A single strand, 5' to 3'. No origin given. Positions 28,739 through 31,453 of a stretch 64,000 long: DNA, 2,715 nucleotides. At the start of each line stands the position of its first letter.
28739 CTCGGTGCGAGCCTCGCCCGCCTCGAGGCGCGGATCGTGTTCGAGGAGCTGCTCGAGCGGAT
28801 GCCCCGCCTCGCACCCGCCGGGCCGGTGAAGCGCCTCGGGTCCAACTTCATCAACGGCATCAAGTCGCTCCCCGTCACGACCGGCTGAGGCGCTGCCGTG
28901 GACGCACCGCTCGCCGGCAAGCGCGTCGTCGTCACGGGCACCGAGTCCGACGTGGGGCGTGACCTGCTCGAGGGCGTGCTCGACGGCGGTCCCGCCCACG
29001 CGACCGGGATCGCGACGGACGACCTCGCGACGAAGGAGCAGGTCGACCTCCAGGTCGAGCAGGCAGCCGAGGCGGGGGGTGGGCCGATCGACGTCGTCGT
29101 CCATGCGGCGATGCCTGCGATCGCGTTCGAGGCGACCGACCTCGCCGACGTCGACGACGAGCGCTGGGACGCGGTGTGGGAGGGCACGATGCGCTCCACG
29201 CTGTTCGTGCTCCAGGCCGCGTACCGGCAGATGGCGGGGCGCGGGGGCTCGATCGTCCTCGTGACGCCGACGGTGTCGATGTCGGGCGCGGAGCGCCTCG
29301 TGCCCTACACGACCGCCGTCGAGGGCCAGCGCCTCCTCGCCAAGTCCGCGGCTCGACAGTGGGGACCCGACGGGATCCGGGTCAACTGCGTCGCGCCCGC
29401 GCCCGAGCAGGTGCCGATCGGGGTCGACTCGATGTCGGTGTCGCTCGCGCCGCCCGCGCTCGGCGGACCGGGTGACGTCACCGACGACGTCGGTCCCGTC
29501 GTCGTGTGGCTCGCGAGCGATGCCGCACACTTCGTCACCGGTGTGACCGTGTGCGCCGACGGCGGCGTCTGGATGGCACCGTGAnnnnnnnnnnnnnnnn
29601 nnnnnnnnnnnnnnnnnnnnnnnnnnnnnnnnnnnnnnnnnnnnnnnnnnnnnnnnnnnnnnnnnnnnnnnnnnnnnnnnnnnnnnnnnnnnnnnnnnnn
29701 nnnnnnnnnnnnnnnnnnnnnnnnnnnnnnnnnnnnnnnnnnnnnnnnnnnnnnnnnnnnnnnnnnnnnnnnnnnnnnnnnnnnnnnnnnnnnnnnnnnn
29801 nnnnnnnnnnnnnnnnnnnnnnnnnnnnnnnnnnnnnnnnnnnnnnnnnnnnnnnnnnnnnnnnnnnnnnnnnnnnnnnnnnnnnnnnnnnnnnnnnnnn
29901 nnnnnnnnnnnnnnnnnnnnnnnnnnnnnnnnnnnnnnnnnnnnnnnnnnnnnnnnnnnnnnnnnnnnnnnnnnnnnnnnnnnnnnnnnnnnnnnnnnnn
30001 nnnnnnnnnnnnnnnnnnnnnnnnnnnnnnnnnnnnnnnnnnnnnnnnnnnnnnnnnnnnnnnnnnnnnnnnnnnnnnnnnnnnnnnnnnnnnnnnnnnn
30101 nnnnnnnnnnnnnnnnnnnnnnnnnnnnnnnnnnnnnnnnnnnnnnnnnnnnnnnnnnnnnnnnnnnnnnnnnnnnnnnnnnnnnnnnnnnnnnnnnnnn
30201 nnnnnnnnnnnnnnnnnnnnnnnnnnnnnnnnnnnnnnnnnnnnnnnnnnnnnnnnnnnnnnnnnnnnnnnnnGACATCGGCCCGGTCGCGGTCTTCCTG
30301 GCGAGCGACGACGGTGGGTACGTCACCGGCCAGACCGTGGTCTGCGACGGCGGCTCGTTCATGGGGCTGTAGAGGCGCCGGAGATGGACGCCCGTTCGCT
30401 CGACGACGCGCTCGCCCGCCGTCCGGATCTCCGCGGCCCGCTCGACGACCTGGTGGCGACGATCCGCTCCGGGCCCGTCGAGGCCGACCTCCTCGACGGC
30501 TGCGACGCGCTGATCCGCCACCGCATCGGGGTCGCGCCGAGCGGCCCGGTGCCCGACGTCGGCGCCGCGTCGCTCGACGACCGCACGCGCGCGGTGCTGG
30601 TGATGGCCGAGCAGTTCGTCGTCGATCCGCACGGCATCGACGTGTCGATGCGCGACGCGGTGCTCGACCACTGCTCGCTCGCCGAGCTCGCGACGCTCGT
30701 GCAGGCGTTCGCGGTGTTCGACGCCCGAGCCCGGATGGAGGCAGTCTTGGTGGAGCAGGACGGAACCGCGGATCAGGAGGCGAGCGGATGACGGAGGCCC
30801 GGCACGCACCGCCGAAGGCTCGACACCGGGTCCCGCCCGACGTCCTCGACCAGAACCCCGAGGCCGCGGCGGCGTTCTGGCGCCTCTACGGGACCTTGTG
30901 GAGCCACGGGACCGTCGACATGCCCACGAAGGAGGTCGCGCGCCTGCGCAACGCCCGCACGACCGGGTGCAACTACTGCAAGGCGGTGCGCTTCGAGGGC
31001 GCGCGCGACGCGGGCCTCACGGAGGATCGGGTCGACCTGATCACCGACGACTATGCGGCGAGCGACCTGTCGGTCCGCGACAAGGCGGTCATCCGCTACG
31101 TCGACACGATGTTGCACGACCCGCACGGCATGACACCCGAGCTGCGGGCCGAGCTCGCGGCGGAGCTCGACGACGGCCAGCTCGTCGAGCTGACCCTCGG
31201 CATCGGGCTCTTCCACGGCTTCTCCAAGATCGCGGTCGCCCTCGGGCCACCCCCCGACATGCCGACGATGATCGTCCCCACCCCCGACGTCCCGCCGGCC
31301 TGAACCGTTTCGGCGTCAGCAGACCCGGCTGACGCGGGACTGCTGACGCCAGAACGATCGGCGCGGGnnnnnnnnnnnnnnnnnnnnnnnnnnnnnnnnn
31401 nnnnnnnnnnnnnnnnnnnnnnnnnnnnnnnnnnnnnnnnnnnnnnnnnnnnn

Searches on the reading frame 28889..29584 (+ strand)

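Call 13: search_protein_families(library=pfam, proteins=[window:28889-29584:+], max_evalue=0.01)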
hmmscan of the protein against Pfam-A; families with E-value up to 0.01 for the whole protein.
window:28889-29584:+ (231 aa): 3 families
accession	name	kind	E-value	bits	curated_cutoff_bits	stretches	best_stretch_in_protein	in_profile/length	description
PF13561.12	adh_short_C2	-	5.2e-29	101.9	27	1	9-227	19-235/236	Enoyl-(Acyl carrier protein) reductase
PF00106.31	adh_short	-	1.5e-17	64.2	26.6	1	10-172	24-181/195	short chain dehydrogenase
PF08659.16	KR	-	0.0017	18.7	22.6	1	44-154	60-163/180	KR domain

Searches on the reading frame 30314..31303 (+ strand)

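Call 13: search_protein_families(library=pfam, proteins=[window:30314-31303:+], max_evalue=0.01)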
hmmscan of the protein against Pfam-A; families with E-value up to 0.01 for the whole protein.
window:30314-31303:+ (329 aa): 1 family
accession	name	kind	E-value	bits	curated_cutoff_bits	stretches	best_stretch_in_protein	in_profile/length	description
PF02627.25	CMD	-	3.5e-09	37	23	1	182-243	1-62/84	Carboxymuconolactone decarboxylase family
